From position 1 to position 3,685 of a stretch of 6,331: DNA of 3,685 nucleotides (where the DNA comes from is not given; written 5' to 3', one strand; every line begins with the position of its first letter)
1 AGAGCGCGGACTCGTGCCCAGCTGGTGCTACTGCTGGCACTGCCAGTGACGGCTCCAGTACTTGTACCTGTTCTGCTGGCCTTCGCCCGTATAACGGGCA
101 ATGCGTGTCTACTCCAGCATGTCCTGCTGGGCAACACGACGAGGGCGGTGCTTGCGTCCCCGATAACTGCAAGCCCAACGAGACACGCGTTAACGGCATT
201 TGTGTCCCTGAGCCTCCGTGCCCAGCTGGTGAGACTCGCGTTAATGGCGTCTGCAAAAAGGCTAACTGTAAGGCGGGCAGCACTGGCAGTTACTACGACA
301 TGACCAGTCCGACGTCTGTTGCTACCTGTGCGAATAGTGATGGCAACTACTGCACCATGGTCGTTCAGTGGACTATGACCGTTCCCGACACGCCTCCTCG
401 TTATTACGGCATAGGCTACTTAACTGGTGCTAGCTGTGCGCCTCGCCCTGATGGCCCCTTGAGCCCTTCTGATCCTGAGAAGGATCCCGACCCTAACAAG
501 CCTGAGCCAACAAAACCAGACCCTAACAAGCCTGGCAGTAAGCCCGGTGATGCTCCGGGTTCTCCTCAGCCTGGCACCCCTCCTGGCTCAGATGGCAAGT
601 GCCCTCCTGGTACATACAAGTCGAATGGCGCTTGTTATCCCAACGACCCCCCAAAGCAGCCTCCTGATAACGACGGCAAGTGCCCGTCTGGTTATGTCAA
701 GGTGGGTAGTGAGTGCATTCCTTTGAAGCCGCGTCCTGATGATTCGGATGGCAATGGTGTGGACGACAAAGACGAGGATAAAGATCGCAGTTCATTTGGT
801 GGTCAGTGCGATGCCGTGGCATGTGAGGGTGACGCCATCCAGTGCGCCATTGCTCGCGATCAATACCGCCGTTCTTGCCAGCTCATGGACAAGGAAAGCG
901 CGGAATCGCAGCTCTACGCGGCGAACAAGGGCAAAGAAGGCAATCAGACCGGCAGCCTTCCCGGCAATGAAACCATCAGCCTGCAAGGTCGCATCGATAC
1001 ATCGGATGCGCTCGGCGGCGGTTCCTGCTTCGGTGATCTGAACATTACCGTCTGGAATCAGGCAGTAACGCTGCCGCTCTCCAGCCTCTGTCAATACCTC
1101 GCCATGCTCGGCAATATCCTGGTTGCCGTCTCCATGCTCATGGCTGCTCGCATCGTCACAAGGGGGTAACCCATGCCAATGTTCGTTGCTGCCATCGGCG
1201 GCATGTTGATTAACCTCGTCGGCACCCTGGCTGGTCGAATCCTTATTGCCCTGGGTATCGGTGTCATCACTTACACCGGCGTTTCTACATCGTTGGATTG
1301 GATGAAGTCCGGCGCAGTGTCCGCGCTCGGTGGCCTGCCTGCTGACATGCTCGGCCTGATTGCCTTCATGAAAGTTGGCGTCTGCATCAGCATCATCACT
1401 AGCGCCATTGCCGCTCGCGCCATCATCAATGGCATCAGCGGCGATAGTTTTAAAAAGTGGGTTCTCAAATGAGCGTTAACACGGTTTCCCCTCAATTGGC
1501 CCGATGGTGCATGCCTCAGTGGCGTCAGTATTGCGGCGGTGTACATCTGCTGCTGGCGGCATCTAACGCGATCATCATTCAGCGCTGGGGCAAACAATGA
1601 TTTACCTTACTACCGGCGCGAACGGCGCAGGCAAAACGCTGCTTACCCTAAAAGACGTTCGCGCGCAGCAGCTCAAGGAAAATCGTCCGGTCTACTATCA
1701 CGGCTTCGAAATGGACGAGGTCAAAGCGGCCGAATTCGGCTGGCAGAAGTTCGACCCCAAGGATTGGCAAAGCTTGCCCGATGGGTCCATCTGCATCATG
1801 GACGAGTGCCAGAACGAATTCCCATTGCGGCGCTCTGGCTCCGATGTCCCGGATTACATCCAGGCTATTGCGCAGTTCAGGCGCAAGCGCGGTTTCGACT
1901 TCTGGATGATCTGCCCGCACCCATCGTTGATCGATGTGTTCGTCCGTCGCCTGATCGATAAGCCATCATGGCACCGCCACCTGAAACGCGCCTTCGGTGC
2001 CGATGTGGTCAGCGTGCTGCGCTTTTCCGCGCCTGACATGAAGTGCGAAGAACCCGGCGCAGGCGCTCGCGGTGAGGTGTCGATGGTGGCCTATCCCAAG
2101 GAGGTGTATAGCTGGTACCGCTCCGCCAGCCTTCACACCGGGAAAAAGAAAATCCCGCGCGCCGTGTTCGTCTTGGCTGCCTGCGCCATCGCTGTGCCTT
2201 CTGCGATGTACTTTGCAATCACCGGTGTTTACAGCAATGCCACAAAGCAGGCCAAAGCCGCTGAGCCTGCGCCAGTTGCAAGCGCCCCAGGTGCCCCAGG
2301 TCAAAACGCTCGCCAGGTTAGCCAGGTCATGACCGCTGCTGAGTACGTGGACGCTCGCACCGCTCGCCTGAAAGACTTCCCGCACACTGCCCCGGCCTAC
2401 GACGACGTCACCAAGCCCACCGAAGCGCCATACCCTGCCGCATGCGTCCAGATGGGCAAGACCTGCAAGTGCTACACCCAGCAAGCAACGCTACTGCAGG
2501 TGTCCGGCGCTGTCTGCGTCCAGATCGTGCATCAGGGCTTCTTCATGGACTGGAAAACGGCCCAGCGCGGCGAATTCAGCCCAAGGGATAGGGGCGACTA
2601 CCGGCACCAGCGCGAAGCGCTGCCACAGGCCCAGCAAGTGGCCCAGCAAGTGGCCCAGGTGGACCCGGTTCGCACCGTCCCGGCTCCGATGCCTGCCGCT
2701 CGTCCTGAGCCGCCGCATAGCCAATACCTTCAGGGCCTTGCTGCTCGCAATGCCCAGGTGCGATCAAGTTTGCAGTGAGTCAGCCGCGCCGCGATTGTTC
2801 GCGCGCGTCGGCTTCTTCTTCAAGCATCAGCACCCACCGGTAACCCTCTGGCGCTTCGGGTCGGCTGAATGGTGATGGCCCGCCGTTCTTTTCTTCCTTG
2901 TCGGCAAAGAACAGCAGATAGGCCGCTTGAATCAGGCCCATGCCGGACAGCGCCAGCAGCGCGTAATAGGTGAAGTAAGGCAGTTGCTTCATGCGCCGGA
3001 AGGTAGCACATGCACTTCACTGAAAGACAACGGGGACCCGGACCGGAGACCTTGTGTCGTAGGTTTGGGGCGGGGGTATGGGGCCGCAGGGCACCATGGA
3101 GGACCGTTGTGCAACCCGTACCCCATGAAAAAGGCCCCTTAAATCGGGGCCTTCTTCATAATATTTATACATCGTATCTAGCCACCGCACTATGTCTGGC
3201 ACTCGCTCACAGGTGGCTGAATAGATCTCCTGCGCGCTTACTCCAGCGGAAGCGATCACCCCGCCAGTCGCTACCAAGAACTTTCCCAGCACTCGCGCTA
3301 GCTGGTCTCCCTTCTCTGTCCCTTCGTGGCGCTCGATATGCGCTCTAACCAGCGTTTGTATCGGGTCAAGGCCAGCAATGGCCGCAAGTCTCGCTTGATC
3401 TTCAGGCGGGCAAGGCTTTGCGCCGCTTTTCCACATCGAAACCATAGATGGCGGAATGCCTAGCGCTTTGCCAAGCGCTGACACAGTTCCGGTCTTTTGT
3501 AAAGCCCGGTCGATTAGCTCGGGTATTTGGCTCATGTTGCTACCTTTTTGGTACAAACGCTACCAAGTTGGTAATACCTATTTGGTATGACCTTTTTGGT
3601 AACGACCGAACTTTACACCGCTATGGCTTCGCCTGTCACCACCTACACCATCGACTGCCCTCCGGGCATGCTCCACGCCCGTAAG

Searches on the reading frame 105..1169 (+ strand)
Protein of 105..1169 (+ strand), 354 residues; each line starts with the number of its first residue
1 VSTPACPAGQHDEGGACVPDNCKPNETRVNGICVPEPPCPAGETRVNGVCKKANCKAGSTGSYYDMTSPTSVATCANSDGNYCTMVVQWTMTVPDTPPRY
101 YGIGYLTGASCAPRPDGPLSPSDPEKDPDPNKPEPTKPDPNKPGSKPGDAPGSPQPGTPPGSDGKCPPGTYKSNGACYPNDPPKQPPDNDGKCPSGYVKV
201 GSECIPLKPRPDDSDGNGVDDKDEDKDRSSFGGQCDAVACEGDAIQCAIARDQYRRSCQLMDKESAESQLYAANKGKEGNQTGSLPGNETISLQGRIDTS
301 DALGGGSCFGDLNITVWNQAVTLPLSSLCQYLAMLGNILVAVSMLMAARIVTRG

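Call 5: search_protein_families(library=pfam, proteins=[window:105-1169:+], max_evalue=0.01)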
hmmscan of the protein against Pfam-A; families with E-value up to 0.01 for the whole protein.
window:105-1169:+ (354 aa): 1 family
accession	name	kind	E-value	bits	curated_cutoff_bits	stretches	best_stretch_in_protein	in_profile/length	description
PF01683.23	EB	-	0.001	19.5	24.3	0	166-204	1-34/52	EB module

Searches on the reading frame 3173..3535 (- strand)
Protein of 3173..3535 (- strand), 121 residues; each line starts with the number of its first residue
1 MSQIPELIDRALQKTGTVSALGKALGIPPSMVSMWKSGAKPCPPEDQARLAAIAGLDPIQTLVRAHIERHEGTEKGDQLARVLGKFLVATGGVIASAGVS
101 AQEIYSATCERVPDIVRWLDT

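Call 20: find_related_loci(query=A1, collection=metagenome_contigs, flank=3000)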
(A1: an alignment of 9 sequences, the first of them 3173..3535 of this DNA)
Query A1 (121 aa) in metagenome_contigs; peptide patterns used: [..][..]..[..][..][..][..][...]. (x = any residue, [..] = any of these).
285 stretches matched a pattern; 12 encode a relative of the query (tblastn E <= 1e-3); 12 distinct loci.
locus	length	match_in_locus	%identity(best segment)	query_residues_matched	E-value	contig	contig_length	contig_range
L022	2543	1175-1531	77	1-119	2e-55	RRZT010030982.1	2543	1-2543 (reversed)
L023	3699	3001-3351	64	1-117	3e-51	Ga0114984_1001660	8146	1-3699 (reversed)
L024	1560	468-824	61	1-119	4e-50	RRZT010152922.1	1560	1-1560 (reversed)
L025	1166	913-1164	70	1-84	6e-39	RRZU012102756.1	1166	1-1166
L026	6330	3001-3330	52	1-110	9e-29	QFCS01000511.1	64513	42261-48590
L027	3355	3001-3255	51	1-85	9e-23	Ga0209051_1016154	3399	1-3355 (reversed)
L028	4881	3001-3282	49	1-94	1e-21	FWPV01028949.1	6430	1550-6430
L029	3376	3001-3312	33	1-112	4e-13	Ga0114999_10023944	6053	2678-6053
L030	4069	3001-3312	33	1-112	4e-13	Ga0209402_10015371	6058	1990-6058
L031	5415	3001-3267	37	1-89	1e-12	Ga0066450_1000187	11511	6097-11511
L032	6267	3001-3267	37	1-89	1e-12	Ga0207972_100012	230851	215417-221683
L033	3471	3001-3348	31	1-121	5e-12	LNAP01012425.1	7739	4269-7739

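Call 23: find_homologous_proteins(query=window:3173-3535:-, max_evalue=0.00001)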
Query window:3173-3535:- (121 aa): 69 proteins with E <= 0.00001 among 125 candidates.
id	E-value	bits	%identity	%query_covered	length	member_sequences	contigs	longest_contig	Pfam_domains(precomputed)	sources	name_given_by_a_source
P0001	3.0e-72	258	100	100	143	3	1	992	-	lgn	-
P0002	1.3e-58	214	81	100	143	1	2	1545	PF15943.12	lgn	-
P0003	2.8e-55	204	77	98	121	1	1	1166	-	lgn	-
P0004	7.5e-55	202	77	98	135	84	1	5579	-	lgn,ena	-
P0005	1.0e-54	202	76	100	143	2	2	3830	PF15943.12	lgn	-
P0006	1.0e-53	198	76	98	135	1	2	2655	PF15943.12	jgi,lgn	jgi:predicted transcriptional regulator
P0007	2.1e-48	181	70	98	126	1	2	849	PF15943.12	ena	-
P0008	2.3e-48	181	71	98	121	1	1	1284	PF15943.12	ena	-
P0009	2.6e-48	181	70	98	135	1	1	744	PF15943.12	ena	-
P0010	3.0e-48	181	70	98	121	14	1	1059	PF15943.12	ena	-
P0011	5.3e-48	180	68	98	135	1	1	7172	PF15943.12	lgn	-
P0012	1.3e-47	179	69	98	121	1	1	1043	PF15943.12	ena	-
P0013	1.9e-47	178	68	97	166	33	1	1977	PF15943.12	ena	-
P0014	7.2e-47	176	69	98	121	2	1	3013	PF15943.12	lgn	-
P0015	1.4e-46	175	68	98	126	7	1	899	PF15943.12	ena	-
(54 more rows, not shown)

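Call 26: find_encoding_contigs(protein=P0001, flank=5000, max_places=4)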
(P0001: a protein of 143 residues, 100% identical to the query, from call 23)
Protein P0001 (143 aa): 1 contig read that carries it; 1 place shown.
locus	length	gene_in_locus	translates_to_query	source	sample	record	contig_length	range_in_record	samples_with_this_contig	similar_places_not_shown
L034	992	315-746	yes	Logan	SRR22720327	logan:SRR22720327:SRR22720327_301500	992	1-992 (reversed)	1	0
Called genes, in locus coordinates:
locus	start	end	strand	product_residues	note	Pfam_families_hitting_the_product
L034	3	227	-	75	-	?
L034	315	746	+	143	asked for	-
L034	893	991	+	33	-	?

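Call 27: find_encoding_contigs(protein=P0002, flank=5000, max_places=4)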
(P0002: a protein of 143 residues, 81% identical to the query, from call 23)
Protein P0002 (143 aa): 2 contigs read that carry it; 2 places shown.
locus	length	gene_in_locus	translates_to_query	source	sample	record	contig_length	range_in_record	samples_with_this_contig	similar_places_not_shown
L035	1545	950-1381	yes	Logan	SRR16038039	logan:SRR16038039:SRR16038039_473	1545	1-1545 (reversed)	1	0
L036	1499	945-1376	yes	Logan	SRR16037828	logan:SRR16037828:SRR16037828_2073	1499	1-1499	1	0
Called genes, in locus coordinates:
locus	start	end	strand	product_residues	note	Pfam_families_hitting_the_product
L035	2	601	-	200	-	?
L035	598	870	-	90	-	-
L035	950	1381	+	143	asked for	PF15943:YdaS_toxin (weak)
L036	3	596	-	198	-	?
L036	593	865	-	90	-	-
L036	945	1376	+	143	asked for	PF15943:YdaS_toxin (weak)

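Call 28: find_encoding_contigs(protein=P0005, flank=5000, max_places=4)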
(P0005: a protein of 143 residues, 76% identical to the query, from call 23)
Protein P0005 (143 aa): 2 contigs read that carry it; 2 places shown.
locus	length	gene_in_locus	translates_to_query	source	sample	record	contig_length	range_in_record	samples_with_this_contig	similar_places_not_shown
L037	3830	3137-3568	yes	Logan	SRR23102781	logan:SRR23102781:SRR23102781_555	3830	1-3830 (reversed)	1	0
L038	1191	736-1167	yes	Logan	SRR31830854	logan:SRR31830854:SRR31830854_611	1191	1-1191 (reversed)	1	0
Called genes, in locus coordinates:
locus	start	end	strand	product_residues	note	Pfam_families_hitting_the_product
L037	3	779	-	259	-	?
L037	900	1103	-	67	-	PF05356:Phage_Coat_B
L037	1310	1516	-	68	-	-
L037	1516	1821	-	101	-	-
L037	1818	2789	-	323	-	PF02486:Rep_trans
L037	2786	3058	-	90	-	-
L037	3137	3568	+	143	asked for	PF15943:YdaS_toxin (weak)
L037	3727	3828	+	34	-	?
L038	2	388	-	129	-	?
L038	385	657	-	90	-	-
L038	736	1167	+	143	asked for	PF15943:YdaS_toxin (weak)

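Call 32: find_encoding_contigs(protein=P0011, flank=4000, max_places=2)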
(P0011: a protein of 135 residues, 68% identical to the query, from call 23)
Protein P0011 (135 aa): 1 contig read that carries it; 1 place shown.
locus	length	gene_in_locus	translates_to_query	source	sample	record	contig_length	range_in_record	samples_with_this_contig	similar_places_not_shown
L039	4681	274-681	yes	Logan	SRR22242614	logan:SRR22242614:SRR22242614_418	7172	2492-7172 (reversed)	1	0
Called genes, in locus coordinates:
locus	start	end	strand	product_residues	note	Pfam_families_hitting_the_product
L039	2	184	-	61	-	?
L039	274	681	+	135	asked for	PF15943:YdaS_toxin (weak)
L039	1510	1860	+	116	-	-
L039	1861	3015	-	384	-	PF05707:Zot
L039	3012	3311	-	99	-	PF10734:DUF2523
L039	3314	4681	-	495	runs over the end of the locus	-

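Call 33: find_encoding_contigs(protein=P0006, flank=4000, max_places=2)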
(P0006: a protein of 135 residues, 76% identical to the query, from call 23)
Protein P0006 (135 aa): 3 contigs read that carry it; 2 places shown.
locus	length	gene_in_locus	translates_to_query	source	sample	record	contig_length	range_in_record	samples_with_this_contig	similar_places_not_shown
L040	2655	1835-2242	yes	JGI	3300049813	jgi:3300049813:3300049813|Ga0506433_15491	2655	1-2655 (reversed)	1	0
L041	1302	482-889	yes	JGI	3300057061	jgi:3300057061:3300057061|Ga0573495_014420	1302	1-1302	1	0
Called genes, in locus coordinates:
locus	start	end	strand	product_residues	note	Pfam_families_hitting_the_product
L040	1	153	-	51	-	?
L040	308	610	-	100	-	-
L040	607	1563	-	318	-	PF02486:Rep_trans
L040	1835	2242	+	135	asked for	PF15943:YdaS_toxin (weak)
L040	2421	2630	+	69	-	-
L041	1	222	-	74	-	?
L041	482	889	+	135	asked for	PF15943:YdaS_toxin (weak)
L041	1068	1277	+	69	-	-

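Call 34: find_encoding_contigs(protein=P0008, flank=4000, max_places=2)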
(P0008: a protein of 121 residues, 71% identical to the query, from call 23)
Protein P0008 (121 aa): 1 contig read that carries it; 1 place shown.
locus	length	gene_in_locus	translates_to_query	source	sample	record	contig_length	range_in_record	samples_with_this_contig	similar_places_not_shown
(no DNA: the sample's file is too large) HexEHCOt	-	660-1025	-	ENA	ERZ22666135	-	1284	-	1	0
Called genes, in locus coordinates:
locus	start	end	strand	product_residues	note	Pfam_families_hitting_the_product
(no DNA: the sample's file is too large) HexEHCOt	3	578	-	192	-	?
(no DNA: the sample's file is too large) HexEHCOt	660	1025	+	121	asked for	PF15943:YdaS_toxin (faint)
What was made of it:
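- Tried and rejected: One contig look-up (P0008) returned no DNA (call 34).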

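Call 35: find_encoding_contigs(protein=P0014, flank=4000, max_places=2)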
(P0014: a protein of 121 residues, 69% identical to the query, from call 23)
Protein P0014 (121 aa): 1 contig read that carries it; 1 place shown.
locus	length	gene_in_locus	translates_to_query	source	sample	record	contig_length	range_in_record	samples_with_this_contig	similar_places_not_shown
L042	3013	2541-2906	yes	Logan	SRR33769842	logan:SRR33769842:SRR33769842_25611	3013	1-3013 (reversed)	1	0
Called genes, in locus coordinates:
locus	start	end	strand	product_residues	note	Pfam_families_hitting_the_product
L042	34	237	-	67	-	PF05356:Phage_Coat_B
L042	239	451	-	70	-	-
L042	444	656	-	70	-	-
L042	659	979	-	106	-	-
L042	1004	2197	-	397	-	PF02486:Rep_trans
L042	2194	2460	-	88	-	-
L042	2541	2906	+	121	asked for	PF15943:YdaS_toxin (weak)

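Call 37: search_protein_families(library=phrogs, proteins=[window:3173-3535:-], max_evalue=0.01)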
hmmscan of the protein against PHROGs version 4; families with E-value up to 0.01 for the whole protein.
window:3173-3535:- (121 aa): 9 families
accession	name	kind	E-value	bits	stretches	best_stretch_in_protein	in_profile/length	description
phrog_638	-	transcription regulation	1.8e-16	61.3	1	1-94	1-95/145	transcriptional regulator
phrog_34897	-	unknown function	4.5e-08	33.7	1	1-102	1-104/279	-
phrog_4441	-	DNA, RNA and nucleotide metabolism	4.2e-07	31.2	1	6-85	7-88/98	HTH DNA binding protein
phrog_35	-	transcription regulation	1.3e-05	26.4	1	8-46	78-116/181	transcriptional repressor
phrog_409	-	transcription regulation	6.4e-05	24.5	1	12-54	21-61/127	transcriptional regulator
phrog_25084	-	unknown function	0.00017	22.3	1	26-91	2-66/250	-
phrog_8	-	transcription regulation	0.00027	21.5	1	4-53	77-127/346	transcriptional regulator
phrog_3949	-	transcription regulation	0.0028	18.7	1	16-75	27-86/161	transcriptional repressor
phrog_4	-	transcription regulation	0.0028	17.7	1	4-62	137-191/400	transcriptional repressor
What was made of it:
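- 3017..3535 (-): Repressor gene (172 aa here; 121-143 aa in relatives). It encodes an N-terminal Cro/CI-type HTH domain, and the tail is extended by a 35-bp deletion. PHROG 638 E=1.8e-16 (call 37).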

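Call 38: search_solved_structures(query=A1, max_evalue=1, show_alignments=2)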
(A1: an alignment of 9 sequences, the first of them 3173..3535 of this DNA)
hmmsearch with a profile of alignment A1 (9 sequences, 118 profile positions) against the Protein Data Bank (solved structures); distinct sequences matched with E-value up to 1: 12.
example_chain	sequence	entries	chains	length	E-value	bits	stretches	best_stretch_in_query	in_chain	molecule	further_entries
9lx1_A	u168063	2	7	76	1e-05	29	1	5-52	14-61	anti-CRISPR-associated protein, Aca7 | anti-CRISPR-associated protein Aca7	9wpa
3bd1_A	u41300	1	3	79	0.0043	20.5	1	8-39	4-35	Cro protein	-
5w8y_A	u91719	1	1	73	0.0067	19.9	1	8-38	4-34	protein XPH1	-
3trb_A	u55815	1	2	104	0.07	16.6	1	17-61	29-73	Virulence-associated protein I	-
1rzs_A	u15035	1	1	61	0.15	15.5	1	15-50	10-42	Regulatory protein cro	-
8tac_A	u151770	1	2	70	0.29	14.6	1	11-55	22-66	DBP48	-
2icp_A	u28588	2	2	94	0.67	13.4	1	18-62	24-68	antitoxin higa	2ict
3bmx_A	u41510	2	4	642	0.74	13.3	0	4-54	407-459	Uncharacterized lipoprotein ybbD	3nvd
2pij_A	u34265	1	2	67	0.77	13.2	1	10-40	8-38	Prophage Pfl 6 Cro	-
3kxa_A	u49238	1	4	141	0.8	13.2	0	17-68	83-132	Putative uncharacterized protein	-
4mcx_A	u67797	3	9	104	0.97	12.9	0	8-61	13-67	Antidote protein | Antitoxin HigA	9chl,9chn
5w8z_A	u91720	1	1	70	0.99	12.9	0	10-40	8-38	XPH2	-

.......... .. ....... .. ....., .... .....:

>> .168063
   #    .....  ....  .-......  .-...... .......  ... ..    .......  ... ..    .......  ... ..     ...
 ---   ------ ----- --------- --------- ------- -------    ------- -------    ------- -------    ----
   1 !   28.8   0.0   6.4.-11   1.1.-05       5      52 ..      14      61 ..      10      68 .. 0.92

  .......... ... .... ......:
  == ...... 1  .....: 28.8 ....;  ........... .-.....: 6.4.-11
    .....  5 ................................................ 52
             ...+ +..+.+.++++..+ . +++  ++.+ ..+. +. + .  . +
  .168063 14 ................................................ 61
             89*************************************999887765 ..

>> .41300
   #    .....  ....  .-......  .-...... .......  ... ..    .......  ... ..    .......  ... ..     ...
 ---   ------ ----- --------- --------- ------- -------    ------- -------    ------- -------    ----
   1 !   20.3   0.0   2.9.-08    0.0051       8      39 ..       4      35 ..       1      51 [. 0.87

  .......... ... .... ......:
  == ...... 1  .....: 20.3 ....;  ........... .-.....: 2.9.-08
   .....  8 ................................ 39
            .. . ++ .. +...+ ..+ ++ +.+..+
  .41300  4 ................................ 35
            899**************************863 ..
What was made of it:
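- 3017..3535 (-): PDB profile hits to Aca7 and Xfaso-1 Cro (call 38).
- On Cro/CI (lambda-repressor-like, XRE) HTH repressor with palindromic operators: PDB profile hits to Aca7 (1e-5) and Xfaso-1 Cro (4e-3) (call 38).
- On CTXphi-type rstR/ig-2 immunity cassette: No RstR-named hit appeared in the PHROG or PDB searches (calls 37, 38).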

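Call 57: predict_structure(alignment_id=A4)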
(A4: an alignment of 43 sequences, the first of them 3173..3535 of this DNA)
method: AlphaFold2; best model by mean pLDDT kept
length: 121 residues; sequences in the alignment: 43
mean_pLDDT: 78.1   pTM: 0.66
mean pLDDT of the five models: 78.1, 77.2, 75.5, 72.2, 69.7
residues with pLDDT >= 90: 61; 70-90: 22; 50-70: 10; < 50: 28
segments of 3 or more residues with pLDDT < 50: 94-119
pLDDT, mean of each block of 10 residues (from residue 1): 84 96 96 95 95 93 89 87 72 45 43 46 44
secondary structure, 60 per line:
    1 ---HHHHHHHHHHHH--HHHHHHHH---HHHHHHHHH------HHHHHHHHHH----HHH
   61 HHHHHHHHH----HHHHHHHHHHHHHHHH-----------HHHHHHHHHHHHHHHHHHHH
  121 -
elements in order: H4-15 H18-25 H29-37 H44-53 H58-69 H74-89 H101-120

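Call 61: fold_search(model_id=the predicted structure, library=pdb)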
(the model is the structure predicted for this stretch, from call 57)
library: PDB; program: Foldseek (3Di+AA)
matches with E <= 10: 366; with E <= 0.001: 0
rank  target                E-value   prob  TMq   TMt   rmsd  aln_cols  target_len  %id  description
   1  1b0n_A                1.4e-01  0.92  0.39  0.45  11.1       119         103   18  SINR PROTEIN/SINI PROTEIN COMPLEX (released 1999-01-13)
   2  4yxz                  1.7e-01  0.33  0.24  0.13  11.8       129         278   21  Computationally designed left-handed alpha/alpha toroid with 9 repeats (released 2015-12-16)
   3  6h49                  1.8e-01  0.90  0.40  0.34  11.8       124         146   10  A polyamorous repressor: deciphering the evolutionary strategy used by the phage-inducible chromosomal islands to spread (released 2019-08-28)
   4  8p8o_J                1.8e-01  0.89  0.41  0.36  11.7       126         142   11  M. tuberculosis dUTPase - Stl1-159 (StlNT) complex structure (released 2024-11-27)
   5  3bd1_B                2.0e-01  1.00  0.36  0.66   1.8        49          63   33  Structure of the Cro protein from putative prophage element Xfaso 1 in Xylella fastidiosa strain Ann-1 (released 2008-03-25)
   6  1adr_MODEL_1_A        2.0e-01  1.00  0.39  0.58   2.8        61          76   23  DETERMINATION OF THE NUCLEAR MAGNETIC RESONANCE STRUCTURE OF THE DNA-BINDING DOMAIN OF THE P22 C2 REPRESSOR (1 (released 1994-01-31)
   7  5w8y_MODEL_1_A        2.1e-01  0.99  0.30  0.51   3.0        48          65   33  Solution Structure of XPH1, a Hybrid Sequence of Xfaso 1 and Pfl 6, Two Cro Proteins With Different Folds (released 2018-07-11)
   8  7dlv_E                2.1e-01  0.85  0.40  0.35  11.6       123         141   11  shrimp dUTPase in complex with Stl (released 2021-12-01)
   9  6tri_B                2.9e-01  1.00  0.39  0.64   2.4        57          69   19  CI-MOR repressor-antirepressor complex of the temperate bacteriophage TP901-1 from Lactococcus lactis (released 2020-08-19)
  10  6h4c_H                2.9e-01  0.82  0.41  0.35  11.8       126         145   10  A polyamorous repressor: deciphering the evolutionary strategy used by the phage-inducible chromosomal islands to spre (released 2019-08-28)
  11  8p8o_F                3.1e-01  0.80  0.40  0.35  11.7       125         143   11  M. tuberculosis dUTPase - Stl1-159 (StlNT) complex structure (released 2024-11-27)
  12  3f51_F                3.2e-01  0.97  0.40  0.50   8.4        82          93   22  Crystal Structure of the clp gene regulator ClgR from Corynebacterium glutamicum (released 2008-11-18)
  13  8p8o_L                3.4e-01  0.82  0.41  0.35  11.6       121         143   12  M. tuberculosis dUTPase - Stl1-159 (StlNT) complex structure (released 2024-11-27)
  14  2grm_C                3.6e-01  0.92  0.41  0.20   7.4        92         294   16  Crystal structure of PrgX/iCF10 complex (released 2007-04-03)
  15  5d50_K                3.6e-01  0.75  0.42  0.31  15.2       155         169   13  Crystal structure of Rep-Ant complex from Salmonella-temperate phage (released 2016-04-27)
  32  2r1j_L                6.6e-01  0.98  0.39  0.64   2.7        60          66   20  Crystal Structure of the P22 c2 Repressor protein in complex with the synthetic operator 9T (released 2008-04-29)
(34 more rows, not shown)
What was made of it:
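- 3017..3535 (-): AF2 model plus Foldseek matches to Cro, P22 c2 and 434 Cro (calls 57, 61).
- On Cro/CI (lambda-repressor-like, XRE) HTH repressor with palindromic operators: Local Foldseek matches to Xfaso-1 Cro, P22 c2, 434 Cro and SinR have probability 0.97-1.0 but weak E-values (calls 57, 61).
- Closest known: Lambdoid OR regions. Same: A Cro/CI-fold HTH (calls 38, 61).
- Closest known: Aca-type HTH autorepressors. Same: The best sequence match in the PDB is Aca7 (E=1e-5, call 38; Foldseek rmsd 0.9 A over 53 columns, call 61).
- The protein is a Cro/CI-type HTH (calls 37, 38, 57, 61).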
